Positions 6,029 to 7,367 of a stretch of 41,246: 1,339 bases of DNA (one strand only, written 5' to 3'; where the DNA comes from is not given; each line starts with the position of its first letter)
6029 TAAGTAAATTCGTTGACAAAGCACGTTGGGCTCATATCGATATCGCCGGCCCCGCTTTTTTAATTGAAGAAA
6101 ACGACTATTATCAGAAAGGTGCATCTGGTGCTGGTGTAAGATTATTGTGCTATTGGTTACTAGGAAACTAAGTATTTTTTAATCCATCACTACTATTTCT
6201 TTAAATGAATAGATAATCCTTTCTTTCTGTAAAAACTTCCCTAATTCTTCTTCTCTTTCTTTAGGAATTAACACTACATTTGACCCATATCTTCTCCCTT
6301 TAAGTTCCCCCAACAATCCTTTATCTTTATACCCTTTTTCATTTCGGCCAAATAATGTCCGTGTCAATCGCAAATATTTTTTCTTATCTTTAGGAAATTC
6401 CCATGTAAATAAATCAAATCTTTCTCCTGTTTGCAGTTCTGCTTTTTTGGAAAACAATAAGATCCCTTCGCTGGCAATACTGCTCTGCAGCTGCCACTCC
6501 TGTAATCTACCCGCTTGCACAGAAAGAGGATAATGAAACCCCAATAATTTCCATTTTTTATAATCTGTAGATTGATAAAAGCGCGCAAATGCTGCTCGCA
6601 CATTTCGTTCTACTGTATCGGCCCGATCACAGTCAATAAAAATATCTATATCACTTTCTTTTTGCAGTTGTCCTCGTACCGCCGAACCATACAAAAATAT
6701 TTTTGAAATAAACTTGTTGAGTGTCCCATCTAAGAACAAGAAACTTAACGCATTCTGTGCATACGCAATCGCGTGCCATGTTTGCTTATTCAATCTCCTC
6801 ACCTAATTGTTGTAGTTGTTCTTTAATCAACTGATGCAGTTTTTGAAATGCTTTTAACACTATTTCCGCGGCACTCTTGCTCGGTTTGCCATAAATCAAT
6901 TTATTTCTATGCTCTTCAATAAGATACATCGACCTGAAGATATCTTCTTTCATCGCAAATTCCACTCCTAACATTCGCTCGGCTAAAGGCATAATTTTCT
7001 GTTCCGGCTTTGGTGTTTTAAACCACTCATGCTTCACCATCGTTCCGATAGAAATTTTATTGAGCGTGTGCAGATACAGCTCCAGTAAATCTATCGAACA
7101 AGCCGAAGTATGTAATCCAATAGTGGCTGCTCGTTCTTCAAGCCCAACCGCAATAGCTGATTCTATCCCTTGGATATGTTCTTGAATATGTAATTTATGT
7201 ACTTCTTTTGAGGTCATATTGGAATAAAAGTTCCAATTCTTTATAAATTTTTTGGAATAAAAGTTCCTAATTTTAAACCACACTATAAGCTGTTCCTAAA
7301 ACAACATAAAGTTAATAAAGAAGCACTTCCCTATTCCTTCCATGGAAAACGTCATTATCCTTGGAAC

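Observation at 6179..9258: Two paralogous HEPN-like + nucleotidyltransferase cassettes flank trxB, with unusual gene order and motifs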

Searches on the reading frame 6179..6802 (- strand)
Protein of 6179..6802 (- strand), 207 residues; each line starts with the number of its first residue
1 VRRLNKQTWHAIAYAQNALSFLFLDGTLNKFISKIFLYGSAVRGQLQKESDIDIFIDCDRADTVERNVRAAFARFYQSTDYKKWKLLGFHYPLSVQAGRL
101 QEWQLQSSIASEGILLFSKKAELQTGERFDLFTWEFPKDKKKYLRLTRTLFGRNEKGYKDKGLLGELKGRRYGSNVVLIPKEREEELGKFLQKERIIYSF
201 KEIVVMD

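Call 3: search_protein_families(library=pfam, proteins=[window:6179-6802:-], max_evalue=1)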
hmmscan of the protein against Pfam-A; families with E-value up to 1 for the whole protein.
window:6179-6802:- (207 aa): 3 families
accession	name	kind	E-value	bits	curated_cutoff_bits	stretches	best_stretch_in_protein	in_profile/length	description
PF18765.7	Polbeta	-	1.4e-09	38.4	26.9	1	29-121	10-92/93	Polymerase beta, Nucleotidyltransferase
PF01909.29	NTP_transf_2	-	1.5e-07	32.1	21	1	29-76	12-60/93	Nucleotidyltransferase domain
PF22600.2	MTPAP-like_central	-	0.011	16.3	27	1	34-66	41-73/139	Poly(A) RNA polymerase, mitochondrial-like, central palm domain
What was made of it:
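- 6179..6802 (-): Cassette 1 minimal nucleotidyltransferase with a C-terminal domain (207 aa; G39-S-X10-D51-I-D53). Pfam PF18765 (38.4 bits) and PF01909 (32.1 bits) over residues 29-121: call 3.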

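Call 4: search_protein_families(library=ncbifam, proteins=[window:6179-6802:-], max_evalue=1)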
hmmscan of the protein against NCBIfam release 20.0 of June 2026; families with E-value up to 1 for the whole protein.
window:6179-6802:- (207 aa): 13 families
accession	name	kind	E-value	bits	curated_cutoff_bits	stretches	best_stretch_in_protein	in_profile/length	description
NF047752.1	MntA_antitoxin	equivalog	4e-06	26.7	60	1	32-67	7-42/106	type VII toxin-antitoxin system MntA family adenylyltransferase antitoxin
NF012212.1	ANT_9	subfamily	8.3e-06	25.2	340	1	24-63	13-52/249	aminoglycoside nucleotidyltransferase ANT(9)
NF045909.1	ANT_9_Ic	equivalog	2.9e-05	23.5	505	1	19-69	14-64/259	aminoglycoside nucleotidyltransferase ANT(9)-Ic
NF010309.0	PRK13746.1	subfamily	9.3e-05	21.9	193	1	23-59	19-55/263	aminoglycoside adenylyltransferase family protein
NF033220.1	ANT_3pp_II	equivalog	0.00039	19.9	400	1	28-66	18-56/258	ANT(3'')-II family aminoglycoside nucleotidyltransferase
NF012157.0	ANT_3pp_I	equivalog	0.00073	18.9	375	1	25-60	15-50/256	AadA family aminoglycoside 3''-O-nucleotidyltransferase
NF053581.1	ANT_3pp_Ic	exception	0.00091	18.8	545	1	29-59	25-55/265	aminoglycoside nucleotidyltransferase ANT(3'')-Ic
NF051895.1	anti_phage_HalB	equivalog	0.002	17.7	190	1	36-62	3-29/211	anti-phage Hailong system nucleotidyltransferase HalB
NF012135.0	ANT_3pp_9_crypt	exception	0.0065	16.1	560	1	32-60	28-56/262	cryptic aminoglycoside nucleotidyltransferase ANT(3'')/ANT(9)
NF051468.1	ANT_AadA37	exception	0.012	14.6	550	1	16-59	15-58/265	ANT(3'')-I family aminoglycoside nucleotidyltransferase AadA37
NF033127.1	ANT_3pp_AadA3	exception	0.049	13.1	595.5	1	27-58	18-49/258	ANT(3'')-Ia family aminoglycoside nucleotidyltransferase AadA3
NF045972.1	ANT_3pp_I_Serra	equivalog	0.056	13.2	500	1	27-71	22-64/261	ANT(3'')-I family aminoglycoside adenylyltransferase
NF033126.1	ANT_3pp_AadA1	exception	0.096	12.2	587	1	30-58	21-49/258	ANT(3'')-Ia family aminoglycoside nucleotidyltransferase AadA1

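Call 10: search_solved_structures(query=window:6179-6802:-, max_evalue=1)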
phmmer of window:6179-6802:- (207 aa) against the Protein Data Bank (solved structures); distinct sequences matched with E-value up to 1: 5.
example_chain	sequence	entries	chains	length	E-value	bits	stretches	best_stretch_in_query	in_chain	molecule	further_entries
8v8o_A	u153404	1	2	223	0.56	13.1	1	46-101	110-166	Chalcone-flavonone isomerase family protein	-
4cs6_A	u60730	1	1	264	0.7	12.8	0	32-58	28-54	AMINOGLYCOSIDE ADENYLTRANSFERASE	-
5lpa_A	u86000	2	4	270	0.72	12.7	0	32-58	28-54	Streptomycin 3''-adenylyltransferase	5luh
5g4a_A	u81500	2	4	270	0.73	12.7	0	32-58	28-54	Aminoglycoside (3'') (9) adenylyltransferase | Streptomycin 3''-adenylyltransferase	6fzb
7uy4_A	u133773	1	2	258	0.75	12.7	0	30-59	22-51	Aminoglycoside (3'') (9) adenylyltransferase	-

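Call 54: search_protein_families(library=padloc, proteins=[window:6179-6802:-], max_evalue=1)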
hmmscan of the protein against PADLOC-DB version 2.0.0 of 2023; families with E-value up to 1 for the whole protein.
window:6179-6802:- (207 aa): 8 families
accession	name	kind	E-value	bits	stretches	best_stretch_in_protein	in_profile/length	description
PDLC04906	PDC-S09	-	1.2e-06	26.8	1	32-62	24-54/98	-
PDLC04903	PDC-S09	-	2.4e-06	25.8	1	31-56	25-50/108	-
PDLC04904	PDC-S09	-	1.4e-05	23.2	1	32-65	25-58/104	-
PDLC04902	PDC-S09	-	6.2e-05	21.2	1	32-62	21-51/97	-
PDLC04907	PDC-S09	-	0.00011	20.3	1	32-62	27-57/114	-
PDLC04905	PDC-S09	-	0.0013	17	1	32-62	21-52/101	-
PDLC04368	PDC-M05A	-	0.0014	16.5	1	29-59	104-134/201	-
PDLC04369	PDC-M05A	-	0.029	12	1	27-67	98-138/201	-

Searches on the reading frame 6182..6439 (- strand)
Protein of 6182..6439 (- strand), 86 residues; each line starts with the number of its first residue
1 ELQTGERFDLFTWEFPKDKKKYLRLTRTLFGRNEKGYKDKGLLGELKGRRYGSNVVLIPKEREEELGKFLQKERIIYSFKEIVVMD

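Call 38: search_protein_families(library=pfam, proteins=[window:6182-6439:-], max_evalue=10)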
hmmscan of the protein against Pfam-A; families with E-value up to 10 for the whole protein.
seq(86 aa): 0 families

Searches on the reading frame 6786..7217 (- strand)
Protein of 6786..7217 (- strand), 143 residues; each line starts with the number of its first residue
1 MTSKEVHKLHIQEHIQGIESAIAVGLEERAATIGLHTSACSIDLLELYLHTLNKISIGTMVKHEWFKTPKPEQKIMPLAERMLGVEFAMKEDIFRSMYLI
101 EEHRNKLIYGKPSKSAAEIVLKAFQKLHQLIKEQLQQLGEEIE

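Call 3: search_protein_families(library=pfam, proteins=[window:6786-7217:-], max_evalue=1)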
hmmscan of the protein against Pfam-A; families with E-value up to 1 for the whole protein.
window:6786-7217:- (143 aa): 0 families

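Call 4: search_protein_families(library=ncbifam, proteins=[window:6786-7217:-], max_evalue=1)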
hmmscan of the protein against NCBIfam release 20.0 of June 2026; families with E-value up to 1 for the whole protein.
window:6786-7217:- (143 aa): 0 families

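Call 8: search_solved_structures(query=window:6786-7217:-, max_evalue=10)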
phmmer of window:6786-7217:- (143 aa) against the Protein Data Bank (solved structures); distinct sequences matched with E-value up to 10: 3.
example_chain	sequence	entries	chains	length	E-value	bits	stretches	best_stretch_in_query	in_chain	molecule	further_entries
7cch_A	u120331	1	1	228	0.81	13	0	75-110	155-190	AdeS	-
1rso_A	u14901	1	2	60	0.84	13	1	90-129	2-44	Presynaptic protein SAP97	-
7pwg_d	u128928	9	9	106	1.3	12.4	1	103-131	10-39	Ribosomal protein L31B | 60S ribosomal protein eL31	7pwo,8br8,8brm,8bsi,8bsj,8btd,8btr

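Call 12: find_homologous_proteins(query=window:6786-7217:-)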
Query window:6786-7217:- (143 aa): 141 proteins with E <= 0.001 among 150 candidates; the best 120 are listed.
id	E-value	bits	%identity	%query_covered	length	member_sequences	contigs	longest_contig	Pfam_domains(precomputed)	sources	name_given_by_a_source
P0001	1.4e-85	302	100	100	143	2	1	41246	-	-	-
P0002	2.5e-66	240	78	100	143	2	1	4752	-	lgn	-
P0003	4.5e-65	235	76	100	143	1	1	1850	-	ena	-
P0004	1.3e-60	221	72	100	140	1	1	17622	-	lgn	-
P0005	6.5e-59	216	70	100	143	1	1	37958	-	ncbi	-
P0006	7.5e-59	215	70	100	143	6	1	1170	-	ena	-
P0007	5.0e-58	213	69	100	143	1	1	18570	-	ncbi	-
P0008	1.3e-57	211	69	100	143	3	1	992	-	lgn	-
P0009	3.5e-57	210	70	92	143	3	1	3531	-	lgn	-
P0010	4.1e-57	210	69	100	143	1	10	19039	-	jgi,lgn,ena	-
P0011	7.3e-56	206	68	100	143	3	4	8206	-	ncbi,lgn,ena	-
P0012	8.0e-56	206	66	100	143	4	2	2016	-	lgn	-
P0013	1.2e-55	205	66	100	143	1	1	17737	-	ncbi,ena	-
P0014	3.1e-55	204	67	100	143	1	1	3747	-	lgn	-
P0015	3.5e-55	204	64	100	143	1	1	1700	-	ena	-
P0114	4.5e-40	155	52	100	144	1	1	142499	-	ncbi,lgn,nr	ncbi:hypothetical protein HZA97_09885 [Candidatus Woesearchaeota archaeon]|nr:hypothetical protein [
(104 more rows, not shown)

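Call 18: search_solved_structures(query=A1, max_evalue=10, show_alignments=2)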
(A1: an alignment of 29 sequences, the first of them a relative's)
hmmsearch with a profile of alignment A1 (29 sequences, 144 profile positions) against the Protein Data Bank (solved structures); distinct sequences matched with E-value up to 10: 3.
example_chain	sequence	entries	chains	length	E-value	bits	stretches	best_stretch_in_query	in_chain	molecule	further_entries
6cmv_A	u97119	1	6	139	0.031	17.4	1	80-139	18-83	Transcriptional regulator Lrs14-like protein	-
6nr8_2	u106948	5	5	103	0.21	14.7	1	66-142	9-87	Prefoldin subunit 2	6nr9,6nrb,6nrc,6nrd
7wu7_2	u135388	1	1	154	0.49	13.5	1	66-141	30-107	Prefoldin subunit 2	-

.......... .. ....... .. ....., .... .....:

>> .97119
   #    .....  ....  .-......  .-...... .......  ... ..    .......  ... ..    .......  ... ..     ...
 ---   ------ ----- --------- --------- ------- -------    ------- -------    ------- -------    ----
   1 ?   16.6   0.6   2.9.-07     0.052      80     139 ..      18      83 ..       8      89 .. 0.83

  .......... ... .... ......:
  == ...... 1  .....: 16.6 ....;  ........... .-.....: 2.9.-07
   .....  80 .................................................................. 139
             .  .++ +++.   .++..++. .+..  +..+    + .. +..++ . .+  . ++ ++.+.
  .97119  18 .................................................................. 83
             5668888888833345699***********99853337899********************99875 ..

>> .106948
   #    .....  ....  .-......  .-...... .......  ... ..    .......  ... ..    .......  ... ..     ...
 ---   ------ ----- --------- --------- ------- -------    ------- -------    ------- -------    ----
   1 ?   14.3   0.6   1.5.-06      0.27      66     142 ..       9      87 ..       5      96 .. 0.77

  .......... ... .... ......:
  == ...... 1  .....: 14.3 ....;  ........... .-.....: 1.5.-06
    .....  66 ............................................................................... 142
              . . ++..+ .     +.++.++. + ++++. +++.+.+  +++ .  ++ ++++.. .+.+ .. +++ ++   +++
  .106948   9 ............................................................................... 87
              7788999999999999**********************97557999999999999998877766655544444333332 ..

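Call 28: find_encoding_contigs(protein=P0114, flank=5000, max_places=2)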
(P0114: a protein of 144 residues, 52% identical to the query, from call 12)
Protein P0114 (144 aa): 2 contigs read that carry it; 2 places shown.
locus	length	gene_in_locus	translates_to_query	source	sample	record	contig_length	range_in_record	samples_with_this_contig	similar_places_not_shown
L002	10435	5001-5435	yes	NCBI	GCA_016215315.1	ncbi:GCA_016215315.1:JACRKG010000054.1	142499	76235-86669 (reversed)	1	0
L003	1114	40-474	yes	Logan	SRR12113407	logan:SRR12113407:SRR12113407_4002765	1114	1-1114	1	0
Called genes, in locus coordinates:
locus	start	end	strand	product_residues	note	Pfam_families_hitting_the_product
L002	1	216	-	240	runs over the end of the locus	-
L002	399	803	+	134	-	-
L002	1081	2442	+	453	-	PF07992:Pyr_redox_2, PF13450:NAD_binding_8 (faint), PF13738:Pyr_redox_3 (faint), PF00070:Pyr_redox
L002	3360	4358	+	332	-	-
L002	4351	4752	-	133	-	PF22600:MTPAP-like_central (weak), PF01909:NTP_transf_2, PF18765:Polbeta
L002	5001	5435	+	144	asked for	-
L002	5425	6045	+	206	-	PF01909:NTP_transf_2 (faint), PF18765:Polbeta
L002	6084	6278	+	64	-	-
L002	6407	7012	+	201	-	PF01909:NTP_transf_2, PF18765:Polbeta (weak)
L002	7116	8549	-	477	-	-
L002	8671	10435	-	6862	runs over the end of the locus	PF00498:FHA, PF16697:Yop-YscD_cpl (weak), PF13646:HEAT_2 (faint), PF03130:HEAT_PBS (faint)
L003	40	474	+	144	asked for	-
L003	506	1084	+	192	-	PF18765:Polbeta, PF01909:NTP_transf_2 (faint)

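Call 34: predict_structure(alignment_id=A3)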
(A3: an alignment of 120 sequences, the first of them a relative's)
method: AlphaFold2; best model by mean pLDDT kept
length: 143 residues; sequences in the alignment: 120
mean_pLDDT: 95.3   pTM: 0.91
mean pLDDT of the five models: 95.3, 94.9, 93.9, 93.9, 92.4
residues with pLDDT >= 90: 128; 70-90: 13; 50-70: 2; < 50: 0
segments of 3 or more residues with pLDDT < 50: none
pLDDT, mean of each block of 10 residues (from residue 1): 88 98 95 98 98 93 95 91 97 98 95 93 99 97 90
secondary structure, 60 per line:
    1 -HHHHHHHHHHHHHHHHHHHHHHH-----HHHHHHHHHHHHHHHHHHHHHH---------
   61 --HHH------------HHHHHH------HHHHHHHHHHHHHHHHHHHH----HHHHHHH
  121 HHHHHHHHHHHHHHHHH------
elements in order: H2-24 H30-51 H78-83 H90-109 H114-137

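Call 36: fold_search(model_id=the predicted structure, library=pdb)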
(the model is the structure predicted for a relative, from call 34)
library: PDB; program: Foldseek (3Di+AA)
matches with E <= 10: 136; with E <= 0.001: 0
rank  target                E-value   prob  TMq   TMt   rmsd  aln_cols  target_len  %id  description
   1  2hsb                  1.5e-01  1.00  0.60  0.67   4.4       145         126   16  Crystal structure of a hepn domain containing protein (af_0298) from archaeoglobus fulgidus at 1.95 A resolution (released 2006-08-15)
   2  1wol                  4.0e-01  0.98  0.56  0.64   4.5       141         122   10  Crystal Structure of ST0689, an archaeal HEPN homologue (released 2005-11-22)
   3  7ae6_A                4.9e-01  0.77  0.46  0.45   5.8       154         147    8  Crystal structure of di-AMPylated HEPN(R102A) toxin (released 2020-12-30)
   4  7ae6_B                6.9e-01  0.84  0.50  0.50   5.5       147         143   10  Crystal structure of di-AMPylated HEPN(R102A) toxin (released 2020-12-30)
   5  3t6g_B                1.1e+00  0.84  0.51  0.54   8.0       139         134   11  Structure of the complex between NSP3 (SHEP1) and p130Cas (released 2011-11-23)
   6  3t6g_D                1.2e+00  0.69  0.49  0.52   8.0       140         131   11  Structure of the complex between NSP3 (SHEP1) and p130Cas (released 2011-11-23)
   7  8tn1_A                1.2e+00  0.35  0.38  0.37  10.3       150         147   11  De novo designed protein binds poly ADP ribose polymerase inhibitors (PARPi) - apo (released 2024-04-24)
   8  2q00_A                1.4e+00  0.69  0.49  0.57   5.3       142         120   13  Crystal structure of the P95883_SULSO protein from Sulfolobus solfataricus. NESG target SsR10. (released 2007-05-29)
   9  7ae2_A                1.4e+00  0.72  0.52  0.53   5.1       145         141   10  Crystal structure of HEPN(H107A-Y109F) toxin in complex with MNT antitoxin (released 2020-12-30)
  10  8jh1_A                1.7e+00  0.28  0.42  0.18   7.8       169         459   16  Crystal Structure of the Csm6 Y161A mutant from Thermus thermophilus HB8 in complex with cyclic-tetraadenylate (cA4) (released 2023-12-13)
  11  7jro_c                2.1e+00  0.23  0.39  0.25  10.0       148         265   12  Plant Mitochondrial complex IV from Vigna radiata (released 2021-01-20)
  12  2huj                  2.2e+00  0.21  0.35  0.38   7.6       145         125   10  Crystal structure of a protein of uknown function (NP_471338.1) from Listeria innocua at 1.74 A resolution (released 2006-08-08)
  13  3o10_C                2.5e+00  0.30  0.45  0.46   6.3       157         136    9  Crystal structure of the HEPN domain from human sacsin (released 2011-03-30)
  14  2jx0_MODEL_1_A        2.6e+00  0.60  0.50  0.54   7.6       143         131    9  The paxillin-binding domain (PBD) of G Protein Coupled Receptor (GPCR)-kinase (GRK) interacting protein 1 (GIT (released 2008-04-29)
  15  1o3u                  3.0e+00  0.51  0.50  0.58   5.7       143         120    9  Crystal structure of an hepn domain protein (tm0613) from thermotoga maritima at 1.75 A resolution (released 2003-04-22)
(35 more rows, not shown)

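Call 41: find_related_loci(query=A3, collection=metagenome_contigs, flank=5000)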
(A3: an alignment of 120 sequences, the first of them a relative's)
Query A3 (143 aa) in metagenome_contigs; peptide patterns used: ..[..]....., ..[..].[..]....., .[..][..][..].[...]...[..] (x = any residue, [..] = any of these).
482 stretches matched a pattern; 179 encode a relative of the query (tblastn E <= 1e-3); the best 80 are kept; 80 distinct loci.
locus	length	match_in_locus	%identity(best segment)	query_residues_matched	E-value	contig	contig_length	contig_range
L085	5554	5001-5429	70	1-143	2e-65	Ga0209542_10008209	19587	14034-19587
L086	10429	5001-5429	70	1-143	3e-65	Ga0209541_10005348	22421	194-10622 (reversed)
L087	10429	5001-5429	70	1-143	2e-65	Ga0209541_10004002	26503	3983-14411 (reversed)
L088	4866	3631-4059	69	1-143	1e-63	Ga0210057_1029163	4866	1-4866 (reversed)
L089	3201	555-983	67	1-143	1e-62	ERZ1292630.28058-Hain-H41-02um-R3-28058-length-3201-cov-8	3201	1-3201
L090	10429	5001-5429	66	1-143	4e-62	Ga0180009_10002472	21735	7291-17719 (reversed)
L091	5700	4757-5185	67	1-143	4e-62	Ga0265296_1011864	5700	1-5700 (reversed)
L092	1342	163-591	64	1-143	1e-63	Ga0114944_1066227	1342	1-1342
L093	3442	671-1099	66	1-143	5e-60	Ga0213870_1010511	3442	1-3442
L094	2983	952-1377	67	1-142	4e-60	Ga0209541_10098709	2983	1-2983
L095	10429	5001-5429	65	1-143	1e-59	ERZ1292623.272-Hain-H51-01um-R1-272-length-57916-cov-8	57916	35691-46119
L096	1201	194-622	64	1-143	3e-63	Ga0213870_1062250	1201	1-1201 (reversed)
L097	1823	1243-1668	65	1-142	1e-60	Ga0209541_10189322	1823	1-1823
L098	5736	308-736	63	1-143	4e-59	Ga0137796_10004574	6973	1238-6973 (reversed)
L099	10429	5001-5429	64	1-143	8e-59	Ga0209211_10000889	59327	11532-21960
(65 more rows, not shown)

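Call 54: search_protein_families(library=padloc, proteins=[window:6786-7217:-], max_evalue=1)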
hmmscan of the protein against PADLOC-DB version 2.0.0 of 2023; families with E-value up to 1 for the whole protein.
window:6786-7217:- (143 aa): 0 families

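Call 72: search_protein_families(library=phrogs, proteins=[window:6786-7217:-], max_evalue=1)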
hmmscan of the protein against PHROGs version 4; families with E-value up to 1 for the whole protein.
window:6786-7217:- (143 aa): 1 family
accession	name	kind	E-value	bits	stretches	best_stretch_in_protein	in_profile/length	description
phrog_11794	-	unknown function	0.19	12.6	1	50-111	17-82/217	-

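Call 94: find_related_loci(query=A3, collection=viral_contigs, flank=3000)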
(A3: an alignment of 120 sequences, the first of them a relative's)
Query A3 (143 aa) in viral_contigs; peptide patterns used: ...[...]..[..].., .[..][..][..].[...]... (x = any residue, [..] = any of these).
38 stretches matched a pattern, but none encodes a relative of the query by tblastn (E <= 1e-3).
